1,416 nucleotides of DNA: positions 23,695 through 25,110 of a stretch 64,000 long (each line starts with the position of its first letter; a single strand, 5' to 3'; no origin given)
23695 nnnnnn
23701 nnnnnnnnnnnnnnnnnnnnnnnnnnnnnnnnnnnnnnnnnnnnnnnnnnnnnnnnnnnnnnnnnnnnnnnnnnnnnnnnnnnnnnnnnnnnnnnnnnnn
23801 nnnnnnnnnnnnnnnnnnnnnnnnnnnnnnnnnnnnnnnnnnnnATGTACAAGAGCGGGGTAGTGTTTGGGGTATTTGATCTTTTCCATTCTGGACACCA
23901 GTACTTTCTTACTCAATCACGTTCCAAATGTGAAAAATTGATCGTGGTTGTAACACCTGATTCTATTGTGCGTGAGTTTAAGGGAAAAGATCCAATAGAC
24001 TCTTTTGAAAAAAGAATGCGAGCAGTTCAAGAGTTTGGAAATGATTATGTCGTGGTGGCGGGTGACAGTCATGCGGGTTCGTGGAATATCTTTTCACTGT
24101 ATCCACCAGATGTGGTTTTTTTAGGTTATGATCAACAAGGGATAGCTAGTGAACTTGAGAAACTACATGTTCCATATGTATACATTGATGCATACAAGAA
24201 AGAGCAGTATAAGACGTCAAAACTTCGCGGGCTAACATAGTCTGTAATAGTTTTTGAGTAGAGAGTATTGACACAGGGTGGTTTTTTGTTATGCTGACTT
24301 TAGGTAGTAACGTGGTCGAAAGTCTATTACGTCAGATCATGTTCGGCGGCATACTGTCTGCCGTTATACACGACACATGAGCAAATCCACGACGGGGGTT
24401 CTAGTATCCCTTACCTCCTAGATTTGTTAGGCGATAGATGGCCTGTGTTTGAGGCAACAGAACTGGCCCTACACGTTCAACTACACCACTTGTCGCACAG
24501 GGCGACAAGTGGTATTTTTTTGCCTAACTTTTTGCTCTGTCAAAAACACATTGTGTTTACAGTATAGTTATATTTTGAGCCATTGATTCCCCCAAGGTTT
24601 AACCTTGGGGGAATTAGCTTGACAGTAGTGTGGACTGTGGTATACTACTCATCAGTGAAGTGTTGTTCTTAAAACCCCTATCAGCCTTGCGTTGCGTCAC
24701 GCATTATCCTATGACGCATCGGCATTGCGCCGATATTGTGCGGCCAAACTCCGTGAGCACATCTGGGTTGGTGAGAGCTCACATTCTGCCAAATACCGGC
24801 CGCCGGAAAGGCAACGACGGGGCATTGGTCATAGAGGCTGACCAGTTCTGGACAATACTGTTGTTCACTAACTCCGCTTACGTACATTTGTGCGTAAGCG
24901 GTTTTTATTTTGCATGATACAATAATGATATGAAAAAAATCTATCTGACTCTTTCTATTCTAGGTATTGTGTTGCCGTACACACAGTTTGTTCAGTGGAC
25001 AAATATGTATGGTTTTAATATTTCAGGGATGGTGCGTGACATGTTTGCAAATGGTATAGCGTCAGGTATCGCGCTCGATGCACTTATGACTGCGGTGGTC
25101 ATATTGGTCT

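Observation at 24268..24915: Two tandem promoter-to-terminator units without credible ORFs: candidate structured ncRNAs or a riboswitch-like leader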

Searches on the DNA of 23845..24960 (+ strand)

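Call 4: search_rna_families(source=window, start=24200, end=24960, threshold=evalue, max_evalue=10, show_alignments=3)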
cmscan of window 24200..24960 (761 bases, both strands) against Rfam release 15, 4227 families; matches with E-value up to 10: 8.
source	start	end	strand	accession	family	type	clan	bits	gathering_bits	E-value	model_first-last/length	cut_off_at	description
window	24534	24620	+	RF01470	rli38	Gene; sRNA;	-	26.6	49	0.22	1-150/150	no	Listeria sRNA rli38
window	24821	24913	+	RF04312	trpB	Cis-reg;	-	20.7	59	3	1-107/107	no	trpB ncRNA motif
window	24579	24618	+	RF00697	mir-186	Gene; miRNA;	-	20.4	70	0.4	1-82/82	no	mir-186 microRNA precursor family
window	24392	24488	+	RF00426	SCARNA15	Gene; snRNA; snoRNA; scaRNA;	CL00019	18.9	65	0.68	1-128/128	no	Small Cajal body specific RNA 15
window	24583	24616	-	RF00917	mir-708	Gene; miRNA;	CL00086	16.7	71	3.5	1-88/88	no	mir-708 microRNA precursor family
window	24582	24618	+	RF04099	MIR837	Gene; miRNA;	-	15.6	117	5.2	1-122/122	no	MIR837 microRNA precursor family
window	24633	24662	-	RF00089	SNORD31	Gene; snRNA; snoRNA; CD-box;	CL00053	13.5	40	7.4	1-69/69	no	Small nucleolar RNA SNORD31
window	24583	24622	+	RF03116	aCoV-5UTR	Cis-reg;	CL00116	12.6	70.3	1.8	83-125/323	no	Alphacoronavirus 5'UTR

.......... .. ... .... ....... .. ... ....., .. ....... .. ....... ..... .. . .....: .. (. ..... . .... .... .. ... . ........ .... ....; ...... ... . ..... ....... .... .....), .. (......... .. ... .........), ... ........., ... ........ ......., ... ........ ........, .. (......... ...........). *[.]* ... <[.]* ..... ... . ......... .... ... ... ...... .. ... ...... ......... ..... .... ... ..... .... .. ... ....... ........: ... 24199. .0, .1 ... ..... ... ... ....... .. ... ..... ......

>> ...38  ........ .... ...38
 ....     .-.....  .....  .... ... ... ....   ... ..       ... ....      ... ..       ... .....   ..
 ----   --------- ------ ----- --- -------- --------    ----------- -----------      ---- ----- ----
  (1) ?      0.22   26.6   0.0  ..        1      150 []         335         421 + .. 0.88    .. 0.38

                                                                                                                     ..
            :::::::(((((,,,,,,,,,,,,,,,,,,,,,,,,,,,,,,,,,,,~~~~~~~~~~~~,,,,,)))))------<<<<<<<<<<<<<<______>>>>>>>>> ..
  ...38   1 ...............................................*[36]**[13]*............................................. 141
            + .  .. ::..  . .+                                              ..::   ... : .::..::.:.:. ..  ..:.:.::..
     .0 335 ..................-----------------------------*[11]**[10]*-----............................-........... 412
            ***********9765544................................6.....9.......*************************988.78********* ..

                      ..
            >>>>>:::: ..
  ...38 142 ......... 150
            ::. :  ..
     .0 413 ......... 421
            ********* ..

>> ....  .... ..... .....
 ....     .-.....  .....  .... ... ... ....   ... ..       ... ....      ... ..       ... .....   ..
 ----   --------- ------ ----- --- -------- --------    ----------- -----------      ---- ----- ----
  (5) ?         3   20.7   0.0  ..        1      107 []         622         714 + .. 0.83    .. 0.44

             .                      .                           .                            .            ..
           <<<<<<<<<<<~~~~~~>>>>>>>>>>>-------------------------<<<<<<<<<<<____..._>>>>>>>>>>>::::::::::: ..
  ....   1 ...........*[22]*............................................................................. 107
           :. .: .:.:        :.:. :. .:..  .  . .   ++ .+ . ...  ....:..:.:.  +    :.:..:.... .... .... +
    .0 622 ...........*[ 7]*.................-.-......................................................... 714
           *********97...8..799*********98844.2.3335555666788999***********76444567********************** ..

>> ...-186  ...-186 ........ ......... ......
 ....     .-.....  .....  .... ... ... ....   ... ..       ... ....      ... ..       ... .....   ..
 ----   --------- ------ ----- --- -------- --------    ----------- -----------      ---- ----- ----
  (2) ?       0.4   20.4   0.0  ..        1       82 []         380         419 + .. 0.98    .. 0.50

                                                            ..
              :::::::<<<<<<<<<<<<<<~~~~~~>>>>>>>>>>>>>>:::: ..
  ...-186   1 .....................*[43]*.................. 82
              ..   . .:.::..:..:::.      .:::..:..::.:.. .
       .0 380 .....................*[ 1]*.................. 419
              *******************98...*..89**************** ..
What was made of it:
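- On 6S RNA: No Rfam 6S hit (call 4).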

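Call 36: search_rna_families(source=window, start=24647, end=24880, threshold=evalue, max_evalue=10, show_alignments=6)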
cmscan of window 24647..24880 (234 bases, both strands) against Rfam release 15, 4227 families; matches with E-value up to 10: 0.
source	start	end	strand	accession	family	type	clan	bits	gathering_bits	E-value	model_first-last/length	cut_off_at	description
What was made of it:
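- No Rfam riboswitch matches, even at E up to 10 (calls 4, 36).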

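Call 37: search_rna_families(source=window, start=24296, end=24490, threshold=evalue, max_evalue=10, show_alignments=6)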
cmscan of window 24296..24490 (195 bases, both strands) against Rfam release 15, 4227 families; matches with E-value up to 10: 2.
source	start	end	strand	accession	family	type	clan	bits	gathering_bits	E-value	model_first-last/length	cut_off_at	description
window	24392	24488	+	RF00426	SCARNA15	Gene; snRNA; snoRNA; scaRNA;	CL00019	18.9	65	0.17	1-128/128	no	Small Cajal body specific RNA 15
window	24306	24367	+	RF01404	PinT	Gene; sRNA;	-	11.7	60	5.8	1-76/76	no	PinT (STnc440) Hfq binding RNA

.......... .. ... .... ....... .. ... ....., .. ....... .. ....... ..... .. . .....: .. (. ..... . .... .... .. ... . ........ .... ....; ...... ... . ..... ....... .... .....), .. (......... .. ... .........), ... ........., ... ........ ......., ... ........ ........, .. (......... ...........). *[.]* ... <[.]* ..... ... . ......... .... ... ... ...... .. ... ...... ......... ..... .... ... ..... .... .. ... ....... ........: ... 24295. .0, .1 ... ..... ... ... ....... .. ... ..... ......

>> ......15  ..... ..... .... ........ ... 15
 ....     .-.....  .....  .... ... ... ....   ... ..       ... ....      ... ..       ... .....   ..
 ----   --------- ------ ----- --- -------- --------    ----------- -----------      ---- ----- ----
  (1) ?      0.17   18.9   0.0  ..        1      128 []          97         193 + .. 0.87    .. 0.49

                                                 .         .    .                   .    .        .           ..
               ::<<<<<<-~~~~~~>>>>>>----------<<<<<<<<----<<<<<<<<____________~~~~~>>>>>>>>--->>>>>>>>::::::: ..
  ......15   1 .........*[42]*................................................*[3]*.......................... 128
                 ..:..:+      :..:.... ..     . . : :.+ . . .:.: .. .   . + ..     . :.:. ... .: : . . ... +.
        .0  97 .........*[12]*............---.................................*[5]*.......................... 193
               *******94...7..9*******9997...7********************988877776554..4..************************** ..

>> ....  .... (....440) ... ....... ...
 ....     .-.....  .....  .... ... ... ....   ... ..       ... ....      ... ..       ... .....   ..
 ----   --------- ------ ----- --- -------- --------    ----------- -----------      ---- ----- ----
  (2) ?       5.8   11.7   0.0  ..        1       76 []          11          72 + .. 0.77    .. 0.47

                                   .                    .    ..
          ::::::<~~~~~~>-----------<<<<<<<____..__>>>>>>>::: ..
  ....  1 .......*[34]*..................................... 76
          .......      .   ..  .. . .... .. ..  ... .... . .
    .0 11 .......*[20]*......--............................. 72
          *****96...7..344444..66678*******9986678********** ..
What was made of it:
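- On Bacterial RNase P RNA (type A): No hit at E up to 10 on each unit alone (calls 36, 37) or on the whole region (call 4).
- On SRP RNA: No hit at E up to 10 (calls 4, 36, 37).
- Neither unit gives any RNase P, 6S, SRP or tmRNA hit when scanned alone at E up to 10 (calls 36, 37).
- Tried and rejected: I also ran E up to 10 on the region and on each unit alone (calls 4, 36, 37).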

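Call 60: search_dna_similar(query=window:24250-24930:+, collection=phages, mode=distant, max_evalue=0.01)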
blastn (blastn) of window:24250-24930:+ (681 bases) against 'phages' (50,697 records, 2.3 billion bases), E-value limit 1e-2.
No match.

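Call 61: search_dna_similar(query=window:24250-24930:+, collection=plasmids, mode=distant, max_evalue=0.01)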
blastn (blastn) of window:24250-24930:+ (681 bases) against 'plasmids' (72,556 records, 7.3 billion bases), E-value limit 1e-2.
No match.
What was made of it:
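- Tried and rejected: blastn against phage and plasmid collections: no match (calls 60, 61).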

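Call 66: build_rna_model(alignment_id=A1, structure=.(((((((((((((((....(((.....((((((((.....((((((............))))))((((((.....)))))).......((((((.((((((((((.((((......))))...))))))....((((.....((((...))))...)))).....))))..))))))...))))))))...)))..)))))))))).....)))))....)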
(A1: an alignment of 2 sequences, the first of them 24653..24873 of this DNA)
Model R1 built from alignment A1 (2 sequences, 221 columns); structure: as given.
model positions 221; base pairs 66; branch points 3; effective number of sequences 0.68; information 0.591 bits per position. Calibrated on 0.2 Mb of random sequence (short: E-values are rough).
structure used (alignment columns):
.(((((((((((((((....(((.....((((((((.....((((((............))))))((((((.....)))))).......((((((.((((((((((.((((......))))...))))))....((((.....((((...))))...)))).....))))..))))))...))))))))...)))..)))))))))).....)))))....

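Call 67: build_rna_model(alignment_id=A2, structure=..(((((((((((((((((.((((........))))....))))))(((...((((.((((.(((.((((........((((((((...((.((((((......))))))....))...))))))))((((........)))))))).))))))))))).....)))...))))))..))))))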
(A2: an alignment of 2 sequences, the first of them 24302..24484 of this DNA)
Model R2 built from alignment A2 (2 sequences, 183 columns); structure: as given.
model positions 183; base pairs 59; branch points 2; effective number of sequences 0.64; information 0.589 bits per position. Calibrated on 0.2 Mb of random sequence (short: E-values are rough).
structure used (alignment columns):
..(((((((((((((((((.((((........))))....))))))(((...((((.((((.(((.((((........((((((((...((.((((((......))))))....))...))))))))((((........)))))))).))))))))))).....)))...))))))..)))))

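Call 68: search_with_rna_model(model_id=R1, sources=[window, L001, L002, L003, L004, L005, L006, L007, L008, L009], max_evalue=10)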
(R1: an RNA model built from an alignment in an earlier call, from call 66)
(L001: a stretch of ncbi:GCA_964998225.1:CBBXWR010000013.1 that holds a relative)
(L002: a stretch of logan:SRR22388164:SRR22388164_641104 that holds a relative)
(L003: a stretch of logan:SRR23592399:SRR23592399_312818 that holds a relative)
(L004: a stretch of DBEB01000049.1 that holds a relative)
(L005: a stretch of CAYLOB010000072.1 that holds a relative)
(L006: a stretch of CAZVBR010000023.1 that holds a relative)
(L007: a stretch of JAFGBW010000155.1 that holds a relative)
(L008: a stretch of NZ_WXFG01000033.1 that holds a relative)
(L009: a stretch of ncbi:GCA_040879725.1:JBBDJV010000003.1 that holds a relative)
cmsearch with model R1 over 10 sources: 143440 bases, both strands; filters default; matches with E-value up to 10: 2.
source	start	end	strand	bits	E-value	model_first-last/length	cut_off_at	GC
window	24653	24873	+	284.1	7.9e-74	1-221/221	no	0.52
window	22772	22886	-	8.4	1.1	1-221/221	no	0.39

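Call 69: search_with_rna_model(model_id=R2, sources=[window, L001, L002, L003, L004, L005, L006, L007, L008, L009, L010], max_evalue=10)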
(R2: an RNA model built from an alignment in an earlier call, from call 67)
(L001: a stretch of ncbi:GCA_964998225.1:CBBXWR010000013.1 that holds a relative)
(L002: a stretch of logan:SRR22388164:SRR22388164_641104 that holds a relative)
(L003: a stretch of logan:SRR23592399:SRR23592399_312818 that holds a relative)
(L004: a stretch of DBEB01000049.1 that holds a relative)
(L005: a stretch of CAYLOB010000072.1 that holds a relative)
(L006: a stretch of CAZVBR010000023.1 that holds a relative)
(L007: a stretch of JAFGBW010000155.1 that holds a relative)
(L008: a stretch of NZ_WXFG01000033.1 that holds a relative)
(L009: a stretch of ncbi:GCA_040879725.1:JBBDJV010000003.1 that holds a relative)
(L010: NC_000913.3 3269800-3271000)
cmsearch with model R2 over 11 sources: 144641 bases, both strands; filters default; matches with E-value up to 10: 1.
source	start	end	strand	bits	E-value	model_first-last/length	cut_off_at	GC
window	24302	24484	+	230.1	1.5e-68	1-183/183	no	0.49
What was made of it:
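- The covariance model of unit 1 does not hit E. coli rnpB (call 69).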

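Call 84: search_with_rna_model(model_id=R1, sources=[L026, L027, L028, L029, L030, L031], max_evalue=10)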
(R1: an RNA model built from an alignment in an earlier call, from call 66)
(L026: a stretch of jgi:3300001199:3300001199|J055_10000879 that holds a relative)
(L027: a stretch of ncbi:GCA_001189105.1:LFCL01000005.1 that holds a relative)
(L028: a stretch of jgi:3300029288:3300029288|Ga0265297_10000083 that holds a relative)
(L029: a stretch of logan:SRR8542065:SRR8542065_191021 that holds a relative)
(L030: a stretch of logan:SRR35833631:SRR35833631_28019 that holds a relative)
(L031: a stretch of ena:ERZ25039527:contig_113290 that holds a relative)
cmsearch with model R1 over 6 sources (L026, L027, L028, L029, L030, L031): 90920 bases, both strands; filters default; matches with E-value up to 10: 0.
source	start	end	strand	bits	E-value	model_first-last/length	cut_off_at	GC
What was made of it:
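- On Riboswitch or transcription attenuator: Model R1 finds nothing in 15 loci (calls 68, 84).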

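Call 85: search_with_rna_model(model_id=R2, sources=[L026, L027, L028, L029, L030, L031], max_evalue=10)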
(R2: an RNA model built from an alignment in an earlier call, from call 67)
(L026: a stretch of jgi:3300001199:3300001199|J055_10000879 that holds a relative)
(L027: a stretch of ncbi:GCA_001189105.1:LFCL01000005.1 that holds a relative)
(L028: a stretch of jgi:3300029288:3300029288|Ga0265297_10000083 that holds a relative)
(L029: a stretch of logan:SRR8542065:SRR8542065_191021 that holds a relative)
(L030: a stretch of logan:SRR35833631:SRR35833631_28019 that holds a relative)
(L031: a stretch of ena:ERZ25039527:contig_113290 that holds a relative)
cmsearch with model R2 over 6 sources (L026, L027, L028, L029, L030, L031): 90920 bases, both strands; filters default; matches with E-value up to 10: 0.
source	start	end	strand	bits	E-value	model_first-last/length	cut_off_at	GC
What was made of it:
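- Tried and rejected: Single-sequence covariance models R1 and R2 covered all 15 (calls 66-69, 84, 85).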

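Call 86: search_rna_families(sources=[L009, L026, L028, L031], threshold=gathering)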
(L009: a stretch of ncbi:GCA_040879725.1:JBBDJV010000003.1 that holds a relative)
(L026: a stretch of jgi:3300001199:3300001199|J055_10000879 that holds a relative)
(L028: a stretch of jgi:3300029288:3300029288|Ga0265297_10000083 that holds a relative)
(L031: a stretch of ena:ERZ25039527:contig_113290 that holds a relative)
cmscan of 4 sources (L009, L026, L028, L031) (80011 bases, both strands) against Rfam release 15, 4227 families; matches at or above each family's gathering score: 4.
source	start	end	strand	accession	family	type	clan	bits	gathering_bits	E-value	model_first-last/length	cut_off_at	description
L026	17418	17490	+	RF00005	tRNA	Gene; tRNA;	CL00001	68.3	29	1.2e-12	1-71/71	no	tRNA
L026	16149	16220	+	RF00005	tRNA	Gene; tRNA;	CL00001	62.4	29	4.7e-11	1-71/71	no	tRNA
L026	15955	16041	-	RF00005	tRNA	Gene; tRNA;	CL00001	58.3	29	6.6e-10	1-71/71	no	tRNA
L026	5794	5880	+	RF00005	tRNA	Gene; tRNA;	CL00001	56.9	29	1.6e-09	1-71/71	no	tRNA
